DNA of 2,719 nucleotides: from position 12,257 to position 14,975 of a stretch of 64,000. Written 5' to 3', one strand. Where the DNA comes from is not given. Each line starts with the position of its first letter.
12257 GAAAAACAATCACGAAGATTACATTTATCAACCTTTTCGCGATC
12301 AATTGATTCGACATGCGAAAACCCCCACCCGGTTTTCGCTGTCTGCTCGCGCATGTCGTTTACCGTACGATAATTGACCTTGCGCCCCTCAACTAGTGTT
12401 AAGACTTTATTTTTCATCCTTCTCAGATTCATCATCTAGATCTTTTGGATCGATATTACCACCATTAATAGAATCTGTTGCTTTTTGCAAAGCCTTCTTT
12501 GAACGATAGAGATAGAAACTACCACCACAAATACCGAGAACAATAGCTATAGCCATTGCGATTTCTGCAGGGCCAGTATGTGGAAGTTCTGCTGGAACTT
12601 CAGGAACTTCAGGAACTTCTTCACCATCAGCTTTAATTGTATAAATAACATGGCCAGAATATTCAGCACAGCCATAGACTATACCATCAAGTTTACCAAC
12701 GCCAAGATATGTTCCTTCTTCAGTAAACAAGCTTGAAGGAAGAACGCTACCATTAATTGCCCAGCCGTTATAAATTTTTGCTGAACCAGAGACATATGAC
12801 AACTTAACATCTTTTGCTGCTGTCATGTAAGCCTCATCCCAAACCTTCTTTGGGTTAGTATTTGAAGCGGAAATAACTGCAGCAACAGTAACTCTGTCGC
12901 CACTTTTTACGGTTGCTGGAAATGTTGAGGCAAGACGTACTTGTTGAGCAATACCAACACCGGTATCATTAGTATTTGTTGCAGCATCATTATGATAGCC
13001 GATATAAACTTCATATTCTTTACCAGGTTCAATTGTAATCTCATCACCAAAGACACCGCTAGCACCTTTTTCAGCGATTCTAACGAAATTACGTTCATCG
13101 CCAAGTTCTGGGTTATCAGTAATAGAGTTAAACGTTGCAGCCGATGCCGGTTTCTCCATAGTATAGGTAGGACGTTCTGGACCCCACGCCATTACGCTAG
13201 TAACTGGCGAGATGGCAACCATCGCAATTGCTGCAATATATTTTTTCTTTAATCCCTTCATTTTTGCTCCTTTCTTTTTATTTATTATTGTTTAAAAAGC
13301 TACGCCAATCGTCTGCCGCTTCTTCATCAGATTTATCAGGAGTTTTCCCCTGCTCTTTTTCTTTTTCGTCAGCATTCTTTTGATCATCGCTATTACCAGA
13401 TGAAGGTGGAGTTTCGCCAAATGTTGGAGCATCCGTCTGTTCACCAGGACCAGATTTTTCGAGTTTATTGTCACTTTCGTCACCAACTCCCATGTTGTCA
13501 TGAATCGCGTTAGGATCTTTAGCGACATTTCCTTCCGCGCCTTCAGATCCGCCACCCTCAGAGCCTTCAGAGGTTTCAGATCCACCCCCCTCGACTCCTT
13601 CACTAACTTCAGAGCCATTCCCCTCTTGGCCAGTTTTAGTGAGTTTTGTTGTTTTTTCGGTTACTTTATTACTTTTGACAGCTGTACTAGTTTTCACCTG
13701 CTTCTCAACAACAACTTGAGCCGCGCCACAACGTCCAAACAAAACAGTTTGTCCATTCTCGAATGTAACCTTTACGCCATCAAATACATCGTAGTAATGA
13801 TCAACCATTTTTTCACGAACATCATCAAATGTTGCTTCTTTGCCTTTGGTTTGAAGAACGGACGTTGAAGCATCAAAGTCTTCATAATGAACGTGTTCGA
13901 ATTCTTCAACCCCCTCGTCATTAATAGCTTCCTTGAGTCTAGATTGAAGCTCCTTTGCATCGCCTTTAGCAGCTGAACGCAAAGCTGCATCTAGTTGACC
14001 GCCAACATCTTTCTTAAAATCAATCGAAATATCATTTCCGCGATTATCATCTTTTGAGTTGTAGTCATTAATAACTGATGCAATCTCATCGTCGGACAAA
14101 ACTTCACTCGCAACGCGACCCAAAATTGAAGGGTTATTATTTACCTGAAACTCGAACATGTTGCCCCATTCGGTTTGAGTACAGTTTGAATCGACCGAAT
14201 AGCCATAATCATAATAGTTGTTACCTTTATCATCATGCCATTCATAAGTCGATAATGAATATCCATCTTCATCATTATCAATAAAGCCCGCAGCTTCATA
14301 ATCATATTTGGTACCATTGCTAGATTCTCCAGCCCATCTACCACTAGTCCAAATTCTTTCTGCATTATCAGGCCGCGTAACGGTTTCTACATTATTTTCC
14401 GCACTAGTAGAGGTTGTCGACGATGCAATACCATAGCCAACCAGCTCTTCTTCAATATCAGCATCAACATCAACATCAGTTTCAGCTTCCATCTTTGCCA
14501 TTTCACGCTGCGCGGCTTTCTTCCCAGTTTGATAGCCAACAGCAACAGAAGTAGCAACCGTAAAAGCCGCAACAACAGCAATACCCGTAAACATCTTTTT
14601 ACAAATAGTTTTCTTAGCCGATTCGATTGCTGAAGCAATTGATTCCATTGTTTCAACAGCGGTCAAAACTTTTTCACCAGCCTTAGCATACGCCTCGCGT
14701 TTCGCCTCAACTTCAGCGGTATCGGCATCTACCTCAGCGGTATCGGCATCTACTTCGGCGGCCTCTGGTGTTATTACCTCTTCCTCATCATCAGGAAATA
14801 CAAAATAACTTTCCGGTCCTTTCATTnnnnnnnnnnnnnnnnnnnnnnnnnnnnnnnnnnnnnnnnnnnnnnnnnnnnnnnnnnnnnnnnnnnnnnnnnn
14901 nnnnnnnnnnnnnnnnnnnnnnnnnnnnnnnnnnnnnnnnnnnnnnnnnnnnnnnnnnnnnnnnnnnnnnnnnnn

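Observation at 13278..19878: Duplicated two-gene cassette: small helical protein plus giant acidic membrane/surface protein with a shared C-terminal module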

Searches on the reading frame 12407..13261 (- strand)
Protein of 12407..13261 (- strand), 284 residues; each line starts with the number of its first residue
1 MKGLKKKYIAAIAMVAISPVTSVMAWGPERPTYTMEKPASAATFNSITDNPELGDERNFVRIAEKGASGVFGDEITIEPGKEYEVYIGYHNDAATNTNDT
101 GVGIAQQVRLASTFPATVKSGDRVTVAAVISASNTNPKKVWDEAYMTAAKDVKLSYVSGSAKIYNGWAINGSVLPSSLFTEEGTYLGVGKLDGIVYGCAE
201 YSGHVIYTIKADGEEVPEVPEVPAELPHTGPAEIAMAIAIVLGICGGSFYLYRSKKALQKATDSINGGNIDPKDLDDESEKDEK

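Call 5: search_protein_families(library=pfam, proteins=[window:12407-13261:-], max_evalue=1)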
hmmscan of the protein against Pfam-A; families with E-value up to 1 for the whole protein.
window:12407-13261:- (284 aa): 1 family
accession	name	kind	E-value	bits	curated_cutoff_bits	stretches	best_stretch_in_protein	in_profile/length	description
PF00746.26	Gram_pos_anchor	-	0.18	12.2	20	1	224-256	7-39/43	LPXTG cell wall anchor motif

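Call 9: search_protein_families(library=ncbifam, proteins=[window:12407-13261:-], max_evalue=1)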
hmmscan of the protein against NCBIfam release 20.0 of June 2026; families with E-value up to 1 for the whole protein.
window:12407-13261:- (284 aa): 1 family
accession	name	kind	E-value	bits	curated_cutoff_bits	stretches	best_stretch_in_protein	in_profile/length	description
TIGR01167.1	LPXTG_anchor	domain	0.078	13.7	15.9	1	225-256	1-33/34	LPXTG cell wall anchor domain-containing protein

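Call 29: search_protein_families(library=phrogs, proteins=[window:12407-13261:-], max_evalue=0.1)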
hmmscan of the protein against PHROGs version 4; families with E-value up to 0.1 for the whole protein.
window:12407-13261:- (284 aa): 2 families
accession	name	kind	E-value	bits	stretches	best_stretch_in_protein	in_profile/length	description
phrog_20375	-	unknown function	0.047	14.5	0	232-253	3-24/54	-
phrog_27976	-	unknown function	0.087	13.9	0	9-32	14-37/53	-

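Call 56: search_solved_structures(query=window:12407-13261:-, max_evalue=1)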
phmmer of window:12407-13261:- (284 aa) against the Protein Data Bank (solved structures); distinct sequences matched with E-value up to 1: 12.
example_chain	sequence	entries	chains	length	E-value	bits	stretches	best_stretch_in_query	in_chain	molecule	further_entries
8erw_A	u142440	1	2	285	4.3e-07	33.2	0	221-248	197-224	C2HR4_8r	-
6ft5_A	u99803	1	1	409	0.0016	21.5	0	53-80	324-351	alphaRep A3_A3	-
8pjy_A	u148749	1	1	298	0.0031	20.5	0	184-218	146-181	SAKe6EEref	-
3pmq_A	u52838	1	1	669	0.09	15.7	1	48-169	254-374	Decaheme cytochrome c MtrF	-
3ltj_A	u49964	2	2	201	0.12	15.3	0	53-79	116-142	AlphaRep-4 | bA3-2: binder of A3 protein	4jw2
3ltm_A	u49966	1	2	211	0.14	15.1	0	53-80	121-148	Alpha-Rep4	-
6fsq_A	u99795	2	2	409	0.17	14.8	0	53-80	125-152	alphaRep A3_bGFPD | A3_bGFPD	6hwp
4zv6_A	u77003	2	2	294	0.18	14.8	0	53-80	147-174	AlphaRep-7 | alpha-Rep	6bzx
9rhz_A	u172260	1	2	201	0.28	14.1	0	53-79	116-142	ALPHAREP bE5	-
4xl5_C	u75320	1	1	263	0.37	13.7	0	53-79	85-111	bGFP-A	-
5izn_A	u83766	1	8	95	0.77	12.7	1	98-133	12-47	50S ribosomal protein L25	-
6veh_A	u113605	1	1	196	0.97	12.3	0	53-79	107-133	HEAT repeat domain-containing protein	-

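Call 70: find_related_loci(query=A9, collection=metagenome_contigs, flank=9000)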
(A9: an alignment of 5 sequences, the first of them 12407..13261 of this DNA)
Query A9 (284 aa) in metagenome_contigs; peptide patterns used: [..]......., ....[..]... (x = any residue, [..] = any of these).
600 stretches matched a pattern (row limit reached: there are more); 238 encode a relative of the query (tblastn E <= 1e-3); the best 80 are kept; 80 distinct loci.
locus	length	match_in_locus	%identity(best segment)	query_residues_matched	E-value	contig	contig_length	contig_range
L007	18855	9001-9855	48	2-267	3e-83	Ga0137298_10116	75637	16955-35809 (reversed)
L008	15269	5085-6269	61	9-268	2e-82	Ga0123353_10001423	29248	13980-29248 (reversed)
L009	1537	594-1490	47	1-262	6e-83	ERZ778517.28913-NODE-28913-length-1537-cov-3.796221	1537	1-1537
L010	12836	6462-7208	51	21-254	5e-78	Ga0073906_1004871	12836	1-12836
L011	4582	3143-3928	48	15-267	7e-76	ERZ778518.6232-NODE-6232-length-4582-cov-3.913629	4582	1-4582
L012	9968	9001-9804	48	24-267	8e-74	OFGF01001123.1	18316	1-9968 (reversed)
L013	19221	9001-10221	55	2-260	5e-72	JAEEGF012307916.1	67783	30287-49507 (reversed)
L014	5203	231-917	54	1-212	5e-71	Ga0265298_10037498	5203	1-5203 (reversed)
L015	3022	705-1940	56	24-268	1e-69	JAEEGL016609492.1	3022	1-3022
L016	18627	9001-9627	54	9-212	2e-67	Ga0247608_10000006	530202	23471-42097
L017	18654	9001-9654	50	1-215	1e-67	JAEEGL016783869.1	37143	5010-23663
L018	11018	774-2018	55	9-276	9e-68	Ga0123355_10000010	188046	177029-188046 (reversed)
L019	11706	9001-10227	55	11-267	8e-68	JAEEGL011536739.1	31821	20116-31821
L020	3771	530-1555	42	1-267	2e-67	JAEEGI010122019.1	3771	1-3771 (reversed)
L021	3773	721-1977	52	2-274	2e-67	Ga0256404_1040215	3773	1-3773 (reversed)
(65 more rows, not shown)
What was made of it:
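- Tried and rejected: The scan with the LPXTG-type protein worked (call 70).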

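Call 92: search_solved_structures(query=A9, max_evalue=1)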
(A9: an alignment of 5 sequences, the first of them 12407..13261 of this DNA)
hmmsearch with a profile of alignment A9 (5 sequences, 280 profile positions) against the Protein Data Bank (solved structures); distinct sequences matched with E-value up to 1: 1.
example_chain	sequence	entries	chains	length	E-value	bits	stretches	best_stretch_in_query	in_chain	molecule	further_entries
8erw_A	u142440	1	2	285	1.1e-12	51.2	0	214-241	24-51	C2HR4_8r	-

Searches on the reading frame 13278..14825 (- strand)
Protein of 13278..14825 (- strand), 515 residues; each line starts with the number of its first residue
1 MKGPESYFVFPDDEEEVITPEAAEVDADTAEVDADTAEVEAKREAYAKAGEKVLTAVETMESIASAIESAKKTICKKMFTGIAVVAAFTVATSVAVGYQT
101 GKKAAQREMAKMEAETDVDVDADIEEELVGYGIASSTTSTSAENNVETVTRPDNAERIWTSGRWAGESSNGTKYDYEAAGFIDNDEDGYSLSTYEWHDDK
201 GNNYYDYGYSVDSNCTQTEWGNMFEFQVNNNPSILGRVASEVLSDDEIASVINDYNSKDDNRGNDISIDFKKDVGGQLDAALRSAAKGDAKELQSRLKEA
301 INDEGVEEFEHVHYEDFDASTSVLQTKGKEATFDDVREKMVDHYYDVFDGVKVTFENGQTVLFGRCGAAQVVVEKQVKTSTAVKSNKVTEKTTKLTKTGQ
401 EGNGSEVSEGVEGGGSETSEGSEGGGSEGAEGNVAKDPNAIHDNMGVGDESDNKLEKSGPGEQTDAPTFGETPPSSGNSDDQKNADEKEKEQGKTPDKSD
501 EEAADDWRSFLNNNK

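Call 5: search_protein_families(library=pfam, proteins=[window:13278-14825:-], max_evalue=1)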
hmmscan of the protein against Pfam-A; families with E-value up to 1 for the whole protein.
window:13278-14825:- (515 aa): 1 family
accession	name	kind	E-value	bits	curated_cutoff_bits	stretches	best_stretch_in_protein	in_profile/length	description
PF01654.22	Cyt_bd_oxida_I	-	0.093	11.7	26.2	1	19-136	147-268/418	Cytochrome bd terminal oxidase subunit I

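Call 9: search_protein_families(library=ncbifam, proteins=[window:13278-14825:-], max_evalue=1)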
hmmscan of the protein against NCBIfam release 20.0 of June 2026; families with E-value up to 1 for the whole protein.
window:13278-14825:- (515 aa): 1 family
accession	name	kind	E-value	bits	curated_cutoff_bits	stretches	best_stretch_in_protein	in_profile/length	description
TIGR03545.1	TIGR03545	subfamily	0.13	10.8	173.35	1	252-312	487-549/556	TIGR03545 family protein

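Call 29: search_protein_families(library=phrogs, proteins=[window:13278-14825:-], max_evalue=0.1)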
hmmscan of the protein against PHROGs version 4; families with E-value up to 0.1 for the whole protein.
window:13278-14825:- (515 aa): 0 families

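Call 30: search_protein_representatives(protein=window:13278-14825:-)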
Query: 515 residues. Proteins with E-value up to 0.001 (for the whole library): 5; up to 1e-10: 4; up to 1e-30: 3. The best 5 are listed.
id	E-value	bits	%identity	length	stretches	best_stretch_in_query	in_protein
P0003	4.1e-74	267.0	94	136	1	78-211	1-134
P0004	4.9e-64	233.8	43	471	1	58-439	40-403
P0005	1.1e-31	127.2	38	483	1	165-515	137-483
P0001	1.9e-13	67.0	47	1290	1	390-513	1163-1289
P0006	4.5e-05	39.3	33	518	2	435-514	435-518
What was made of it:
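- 13278..14825 (-): L2, 515 aa. Layout: acidic N-terminus, one TM segment (residues 78-96, nt 14538-14594), ectodomain, CGAAQ motif (13716-13730), GSE linker (13527-13631), tail. Only 5 relatives among 1.84 billion representative proteins (call 30).
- Checked: A phmmer search of 1.84 billion representative proteins with L2 retrieves L1 at E 1.9e-13 (call 30).
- L2's ectodomain has 3 relatives in 1.84 billion representatives (call 30).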

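Call 32: find_encoding_contigs(protein=P0005, flank=10000, max_places=4)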
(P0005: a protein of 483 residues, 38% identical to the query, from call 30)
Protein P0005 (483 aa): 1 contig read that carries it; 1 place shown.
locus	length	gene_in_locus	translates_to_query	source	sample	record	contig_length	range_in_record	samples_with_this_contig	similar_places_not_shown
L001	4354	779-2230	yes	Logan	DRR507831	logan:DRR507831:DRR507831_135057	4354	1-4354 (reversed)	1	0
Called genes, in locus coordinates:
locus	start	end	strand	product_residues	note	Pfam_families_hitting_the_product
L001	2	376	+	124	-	?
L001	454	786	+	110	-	PF18908:DUF5663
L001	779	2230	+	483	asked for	-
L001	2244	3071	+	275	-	-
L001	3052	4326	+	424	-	PF08443:RimK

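Call 33: find_encoding_contigs(protein=P0006, flank=10000, max_places=4)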
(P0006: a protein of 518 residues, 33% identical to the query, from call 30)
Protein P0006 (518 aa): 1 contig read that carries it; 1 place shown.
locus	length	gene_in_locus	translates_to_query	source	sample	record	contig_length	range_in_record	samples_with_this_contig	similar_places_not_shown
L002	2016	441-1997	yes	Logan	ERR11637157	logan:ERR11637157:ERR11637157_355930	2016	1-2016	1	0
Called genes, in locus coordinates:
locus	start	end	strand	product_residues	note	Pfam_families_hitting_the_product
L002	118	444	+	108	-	PF18908:DUF5663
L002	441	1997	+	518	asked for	-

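Call 34: find_encoding_contigs(protein=P0004, flank=10000, max_places=4)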
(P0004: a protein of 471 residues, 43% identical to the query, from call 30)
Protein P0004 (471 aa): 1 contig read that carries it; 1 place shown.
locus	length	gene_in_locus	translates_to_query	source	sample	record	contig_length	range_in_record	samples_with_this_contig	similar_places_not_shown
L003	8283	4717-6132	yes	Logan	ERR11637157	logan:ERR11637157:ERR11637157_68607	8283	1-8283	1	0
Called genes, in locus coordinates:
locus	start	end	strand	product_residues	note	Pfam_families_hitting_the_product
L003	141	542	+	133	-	-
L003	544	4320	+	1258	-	-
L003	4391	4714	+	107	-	PF18908:DUF5663 (weak)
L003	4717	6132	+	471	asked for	-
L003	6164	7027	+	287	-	-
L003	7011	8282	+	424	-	?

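Call 62: predict_structure(alignment_id=A5)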
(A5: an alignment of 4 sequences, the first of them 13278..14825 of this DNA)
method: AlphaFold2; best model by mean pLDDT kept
length: 515 residues; sequences in the alignment: 4
mean_pLDDT: 40.7   pTM: 0.35
mean pLDDT of the five models: 40.7, 40.4, 40.1, 40.0, 36.3
residues with pLDDT >= 90: 5; 70-90: 78; 50-70: 50; < 50: 382
segments of 3 or more residues with pLDDT < 50: 1-210, 316-347, 365-496, 509-511, 513-515
pLDDT, mean of each block of 10 residues (from residue 1): 25 25 26 33 31 30 34 29 25 26 27 24 25 25 26 28 29 30 32 35 38 64 68 71 87 80 74 76 69 86 84 52 29 28 42 78 48 27 27 26 28 29 27 34 31 27 25 29 35 41 53 43
secondary structure, 60 per line:
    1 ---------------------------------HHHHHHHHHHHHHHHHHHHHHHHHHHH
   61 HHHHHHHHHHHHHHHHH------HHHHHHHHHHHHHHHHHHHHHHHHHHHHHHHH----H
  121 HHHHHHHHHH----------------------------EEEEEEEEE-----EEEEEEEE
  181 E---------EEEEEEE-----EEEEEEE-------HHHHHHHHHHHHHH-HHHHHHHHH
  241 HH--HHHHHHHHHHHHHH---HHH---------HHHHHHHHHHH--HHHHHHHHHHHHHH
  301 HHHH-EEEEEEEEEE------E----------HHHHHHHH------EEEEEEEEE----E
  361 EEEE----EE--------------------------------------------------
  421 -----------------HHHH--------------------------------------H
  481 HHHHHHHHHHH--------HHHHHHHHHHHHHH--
elements in order: H34-77 H84-115 H120-130 E159-167 E173-181 E191-197 E203-209 H217-230 H232-242 H245-258 H274-284 H287-304 E306-315 H333-340 E347-355 E360-364 H438-441 H480-491 H500-513
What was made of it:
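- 13278..14825 (-): The AlphaFold2 model is poor (call 62).
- The AlphaFold2 model of L2 is poor (pLDDT 40.7, call 62).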

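Call 78: fold_search(model_id=the predicted structure, library=pdb)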
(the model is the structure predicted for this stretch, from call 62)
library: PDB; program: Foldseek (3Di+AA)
matches with E <= 10: 261; with E <= 0.001: 0
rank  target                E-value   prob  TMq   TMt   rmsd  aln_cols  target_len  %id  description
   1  8a3u                  9.8e-02  0.08  0.05  0.07  24.7       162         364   18  Crystal structure of a chimeric LOV-Histidine kinase SB2F1 (symmetrical variant, trigonal form with short c-axis) (released 2023-12-20)
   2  8a7h_A                1.2e-01  0.07  0.05  0.07  24.2       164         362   18  Crystal structure of a chimeric LOV-Histidine kinase SB2F1-I66R mutant (light state; asymmetrical variant, trigonal fo (released 2024-01-10)
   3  8a7f_B                1.7e-01  0.09  0.07  0.08  24.6       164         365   17  Crystal structure of a chimeric LOV-Histidine kinase SB2F1-I66R mutant (asymmetrical variant, trigonal form with long  (released 2024-01-10)
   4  8a7f_A                1.7e-01  0.08  0.06  0.08  23.8       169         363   14  Crystal structure of a chimeric LOV-Histidine kinase SB2F1-I66R mutant (asymmetrical variant, trigonal form with long  (released 2024-01-10)
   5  8a6x_B                1.7e-01  0.06  0.05  0.07  24.9       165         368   18  Crystal structure of a chimeric LOV-Histidine kinase SB2F1 (asymmetrical variant, trigonal form with long c axis) (released 2024-01-10)
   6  8a52_A                3.7e-01  0.05  0.06  0.07  23.3       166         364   14  Crystal structure of a chimeric LOV-Histidine kinase SB2F1 (asymmetrical variant, trigonal form with long c-axis) (released 2023-12-27)
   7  3ul5_A                4.5e-01  0.25  0.06  0.32  16.7        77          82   17  Saccharum officinarum canecystatin-1 in space group C2221 (released 2012-11-28)
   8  3ul6_A                5.3e-01  0.25  0.05  0.29  13.1        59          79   20  Saccharum officinarum canecystatin-1 in space group P6422 (released 2012-12-12)
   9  7tcd                  6.0e-01  0.04  0.07  0.07  18.7       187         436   12  LOV2-DARPIN fusion: D13 (released 2023-07-05)
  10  7pkt_b                8.4e-01  0.05  0.05  0.06  22.0       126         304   10  Large subunit of the Chlamydomonas reinhardtii mitoribosome (released 2022-06-15)
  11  3ul5_D                8.9e-01  0.20  0.05  0.28  11.8        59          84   20  Saccharum officinarum canecystatin-1 in space group C2221 (released 2012-11-28)
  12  9g6k_LW               8.9e-01  0.06  0.05  0.07  17.5       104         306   13  LSU structure derived from the LSU sample of the mitoribosome from T. gondii. (released 2024-12-11)
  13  9tvu_C                1.1e+00  0.08  0.05  0.10  10.1        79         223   14  Structure of the Chlamydomonas reinhardtii chlororibosome (released 2026-02-18)
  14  4gcz_B                1.1e+00  0.03  0.07  0.09  24.9       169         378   14  Structure of a blue-light photoreceptor (released 2013-06-19)
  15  5e84_A                1.3e+00  0.03  0.07  0.06  24.6       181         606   12  ATP-bound state of BiP (released 2016-01-27)
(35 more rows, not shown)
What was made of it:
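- Tried and rejected: AlphaFold2 of L2 with 4 sequences was poor (pLDDT 40.7), and its Foldseek hits are meaningless (calls 62, 78).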

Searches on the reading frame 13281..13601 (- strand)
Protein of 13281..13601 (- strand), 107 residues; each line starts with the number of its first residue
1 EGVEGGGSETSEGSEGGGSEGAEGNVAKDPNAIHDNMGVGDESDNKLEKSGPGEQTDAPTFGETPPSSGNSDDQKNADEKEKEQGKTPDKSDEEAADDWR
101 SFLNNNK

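Call 17: find_related_loci(query=A1, collection=genome_contigs, flank=10000)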
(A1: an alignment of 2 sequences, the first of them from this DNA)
Query A1 (90 aa) in genome_contigs; peptide patterns used: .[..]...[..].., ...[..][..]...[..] (x = any residue, [..] = any of these).
34 stretches matched a pattern, but none encodes a relative of the query by tblastn (E <= 1e-3).

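Call 20: search_protein_families(library=pfam, proteins=[window:13281-13601:-], max_evalue=10)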
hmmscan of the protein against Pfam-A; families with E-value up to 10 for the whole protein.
window:13281-13601:- (107 aa): 1 family
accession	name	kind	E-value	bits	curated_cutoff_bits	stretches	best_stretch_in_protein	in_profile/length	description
PF12316.13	Dsh_C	-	0.12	13.2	22.3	1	6-81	68-145/199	Segment polarity protein dishevelled (Dsh) C terminal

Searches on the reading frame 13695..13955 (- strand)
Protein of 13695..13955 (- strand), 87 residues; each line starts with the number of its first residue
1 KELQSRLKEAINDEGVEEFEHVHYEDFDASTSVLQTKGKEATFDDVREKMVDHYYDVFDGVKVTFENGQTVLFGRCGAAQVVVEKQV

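Call 114: search_solved_structures(query=A12, max_evalue=10)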
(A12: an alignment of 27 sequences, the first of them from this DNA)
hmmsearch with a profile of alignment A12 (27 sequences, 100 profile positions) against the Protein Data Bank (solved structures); distinct sequences matched with E-value up to 10: 1.
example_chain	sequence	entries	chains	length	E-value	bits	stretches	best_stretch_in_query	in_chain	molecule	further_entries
9vhu_A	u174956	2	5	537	3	12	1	14-77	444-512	Calcium-dependent protein kinase 3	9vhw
